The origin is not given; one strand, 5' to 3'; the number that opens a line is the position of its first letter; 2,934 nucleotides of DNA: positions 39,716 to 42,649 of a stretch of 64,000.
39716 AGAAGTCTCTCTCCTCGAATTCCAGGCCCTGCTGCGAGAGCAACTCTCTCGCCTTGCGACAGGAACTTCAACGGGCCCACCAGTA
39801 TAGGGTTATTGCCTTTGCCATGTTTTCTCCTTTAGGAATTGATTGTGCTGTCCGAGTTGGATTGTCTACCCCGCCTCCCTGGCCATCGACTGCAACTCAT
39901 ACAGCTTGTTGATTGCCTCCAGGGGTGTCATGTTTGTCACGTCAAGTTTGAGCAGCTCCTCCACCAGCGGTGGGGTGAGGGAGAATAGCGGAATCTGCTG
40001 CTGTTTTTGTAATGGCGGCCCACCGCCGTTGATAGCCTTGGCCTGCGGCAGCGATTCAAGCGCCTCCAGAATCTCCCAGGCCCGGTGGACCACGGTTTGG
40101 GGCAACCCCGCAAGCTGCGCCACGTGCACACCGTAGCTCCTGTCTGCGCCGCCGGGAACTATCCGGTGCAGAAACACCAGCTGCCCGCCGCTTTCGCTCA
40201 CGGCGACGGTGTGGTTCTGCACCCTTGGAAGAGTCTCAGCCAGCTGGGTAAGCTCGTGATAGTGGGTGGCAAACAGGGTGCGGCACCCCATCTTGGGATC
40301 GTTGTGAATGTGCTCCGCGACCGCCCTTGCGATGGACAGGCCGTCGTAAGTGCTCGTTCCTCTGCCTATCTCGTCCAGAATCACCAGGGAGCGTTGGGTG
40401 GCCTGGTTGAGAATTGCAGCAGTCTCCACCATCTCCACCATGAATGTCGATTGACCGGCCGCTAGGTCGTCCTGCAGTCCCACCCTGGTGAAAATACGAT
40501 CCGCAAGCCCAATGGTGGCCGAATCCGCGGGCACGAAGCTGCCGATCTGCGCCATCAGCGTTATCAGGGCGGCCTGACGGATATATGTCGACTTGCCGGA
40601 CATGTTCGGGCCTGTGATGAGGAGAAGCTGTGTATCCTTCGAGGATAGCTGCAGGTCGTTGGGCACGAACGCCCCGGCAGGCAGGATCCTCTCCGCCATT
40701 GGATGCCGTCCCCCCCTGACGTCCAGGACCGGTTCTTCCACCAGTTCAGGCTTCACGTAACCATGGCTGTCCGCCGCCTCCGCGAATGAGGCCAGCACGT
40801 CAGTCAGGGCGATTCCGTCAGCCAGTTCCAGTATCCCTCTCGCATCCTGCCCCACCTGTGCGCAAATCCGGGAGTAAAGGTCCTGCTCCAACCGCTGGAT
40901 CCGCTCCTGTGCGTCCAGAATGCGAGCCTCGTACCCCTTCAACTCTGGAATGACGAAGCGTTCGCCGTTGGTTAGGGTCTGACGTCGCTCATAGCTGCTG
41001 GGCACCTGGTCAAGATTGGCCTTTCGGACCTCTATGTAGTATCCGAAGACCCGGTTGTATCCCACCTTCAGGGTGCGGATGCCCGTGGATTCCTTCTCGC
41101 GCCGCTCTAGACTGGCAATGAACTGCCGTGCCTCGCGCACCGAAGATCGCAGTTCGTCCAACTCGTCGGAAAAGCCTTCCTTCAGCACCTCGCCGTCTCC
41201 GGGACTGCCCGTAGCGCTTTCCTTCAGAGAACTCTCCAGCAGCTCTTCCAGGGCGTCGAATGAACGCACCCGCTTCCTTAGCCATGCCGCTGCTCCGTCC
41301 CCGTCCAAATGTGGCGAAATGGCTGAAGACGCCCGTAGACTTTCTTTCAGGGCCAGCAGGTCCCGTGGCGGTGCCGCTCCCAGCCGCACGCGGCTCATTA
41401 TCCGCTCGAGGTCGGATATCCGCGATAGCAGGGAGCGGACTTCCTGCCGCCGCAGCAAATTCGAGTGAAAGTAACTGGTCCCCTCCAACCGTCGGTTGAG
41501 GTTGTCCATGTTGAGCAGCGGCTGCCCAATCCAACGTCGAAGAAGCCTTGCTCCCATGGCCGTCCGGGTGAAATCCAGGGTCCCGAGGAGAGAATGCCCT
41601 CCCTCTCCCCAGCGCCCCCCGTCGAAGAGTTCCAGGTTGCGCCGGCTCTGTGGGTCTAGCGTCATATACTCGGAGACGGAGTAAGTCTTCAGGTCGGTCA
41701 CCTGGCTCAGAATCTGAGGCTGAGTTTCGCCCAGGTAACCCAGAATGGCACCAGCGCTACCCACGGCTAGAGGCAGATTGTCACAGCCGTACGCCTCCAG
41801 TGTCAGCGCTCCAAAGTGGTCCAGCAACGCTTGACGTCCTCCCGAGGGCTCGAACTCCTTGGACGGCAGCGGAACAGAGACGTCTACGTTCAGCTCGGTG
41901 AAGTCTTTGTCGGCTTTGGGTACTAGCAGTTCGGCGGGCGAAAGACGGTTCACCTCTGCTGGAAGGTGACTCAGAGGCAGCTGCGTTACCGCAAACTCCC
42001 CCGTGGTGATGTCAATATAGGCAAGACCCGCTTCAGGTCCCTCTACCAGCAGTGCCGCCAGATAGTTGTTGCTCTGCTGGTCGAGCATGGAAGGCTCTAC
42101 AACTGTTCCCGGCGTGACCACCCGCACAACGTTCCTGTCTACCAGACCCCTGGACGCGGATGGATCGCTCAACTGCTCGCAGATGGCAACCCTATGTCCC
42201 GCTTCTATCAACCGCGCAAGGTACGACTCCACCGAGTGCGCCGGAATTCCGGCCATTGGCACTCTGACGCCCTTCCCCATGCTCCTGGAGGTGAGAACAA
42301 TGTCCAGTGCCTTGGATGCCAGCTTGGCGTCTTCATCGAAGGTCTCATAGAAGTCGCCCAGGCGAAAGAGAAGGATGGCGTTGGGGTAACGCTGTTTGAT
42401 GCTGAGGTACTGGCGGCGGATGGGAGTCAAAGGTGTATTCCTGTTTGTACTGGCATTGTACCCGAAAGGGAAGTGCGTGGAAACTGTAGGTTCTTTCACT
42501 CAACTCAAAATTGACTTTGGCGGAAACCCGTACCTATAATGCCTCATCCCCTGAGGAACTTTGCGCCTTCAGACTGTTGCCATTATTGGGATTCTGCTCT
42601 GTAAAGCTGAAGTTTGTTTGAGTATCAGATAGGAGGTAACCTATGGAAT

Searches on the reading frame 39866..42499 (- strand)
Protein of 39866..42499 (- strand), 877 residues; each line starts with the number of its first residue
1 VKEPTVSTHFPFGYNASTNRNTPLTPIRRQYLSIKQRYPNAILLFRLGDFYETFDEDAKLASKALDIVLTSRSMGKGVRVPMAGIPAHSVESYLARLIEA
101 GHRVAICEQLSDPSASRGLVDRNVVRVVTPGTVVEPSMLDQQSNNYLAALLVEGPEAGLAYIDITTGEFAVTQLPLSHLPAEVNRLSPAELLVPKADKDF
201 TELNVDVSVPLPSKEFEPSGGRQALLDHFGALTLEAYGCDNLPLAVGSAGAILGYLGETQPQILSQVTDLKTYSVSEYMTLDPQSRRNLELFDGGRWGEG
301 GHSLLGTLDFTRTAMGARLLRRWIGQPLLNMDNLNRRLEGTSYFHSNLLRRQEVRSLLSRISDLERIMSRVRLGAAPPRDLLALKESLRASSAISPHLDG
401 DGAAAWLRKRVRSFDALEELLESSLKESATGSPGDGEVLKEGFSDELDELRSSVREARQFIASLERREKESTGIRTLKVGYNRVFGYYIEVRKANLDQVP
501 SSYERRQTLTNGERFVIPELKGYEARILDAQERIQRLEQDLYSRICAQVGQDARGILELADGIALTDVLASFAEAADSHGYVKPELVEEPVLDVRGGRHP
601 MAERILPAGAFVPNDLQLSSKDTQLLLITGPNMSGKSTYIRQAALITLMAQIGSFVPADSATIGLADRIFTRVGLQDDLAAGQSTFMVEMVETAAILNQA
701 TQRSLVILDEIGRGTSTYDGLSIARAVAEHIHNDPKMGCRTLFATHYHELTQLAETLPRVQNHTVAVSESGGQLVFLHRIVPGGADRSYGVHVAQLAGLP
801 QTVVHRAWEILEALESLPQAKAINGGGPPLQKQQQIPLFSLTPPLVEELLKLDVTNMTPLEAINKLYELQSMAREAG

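Call 87: search_protein_families(library=pfam, proteins=[window:39866-42499:-], max_evalue=0.00001)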
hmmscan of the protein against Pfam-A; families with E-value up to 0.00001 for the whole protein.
window:39866-42499:- (877 aa): 5 families
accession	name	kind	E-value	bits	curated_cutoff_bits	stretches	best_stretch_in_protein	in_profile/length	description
PF00488.27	MutS_V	-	3.5e-84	281.9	30.2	1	627-815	2-188/188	MutS domain V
PF05192.23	MutS_III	-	2e-41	142.9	34.1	1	284-573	1-194/194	MutS domain III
PF01624.25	MutS_I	-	6.3e-41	139.6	20.6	1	25-135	1-111/113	MutS domain I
PF05190.23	MutS_IV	-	1.1e-29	102.9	22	1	442-533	1-92/92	MutS family domain IV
PF05188.22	MutS_II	-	2.7e-20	73.6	25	1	145-265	1-130/133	MutS domain II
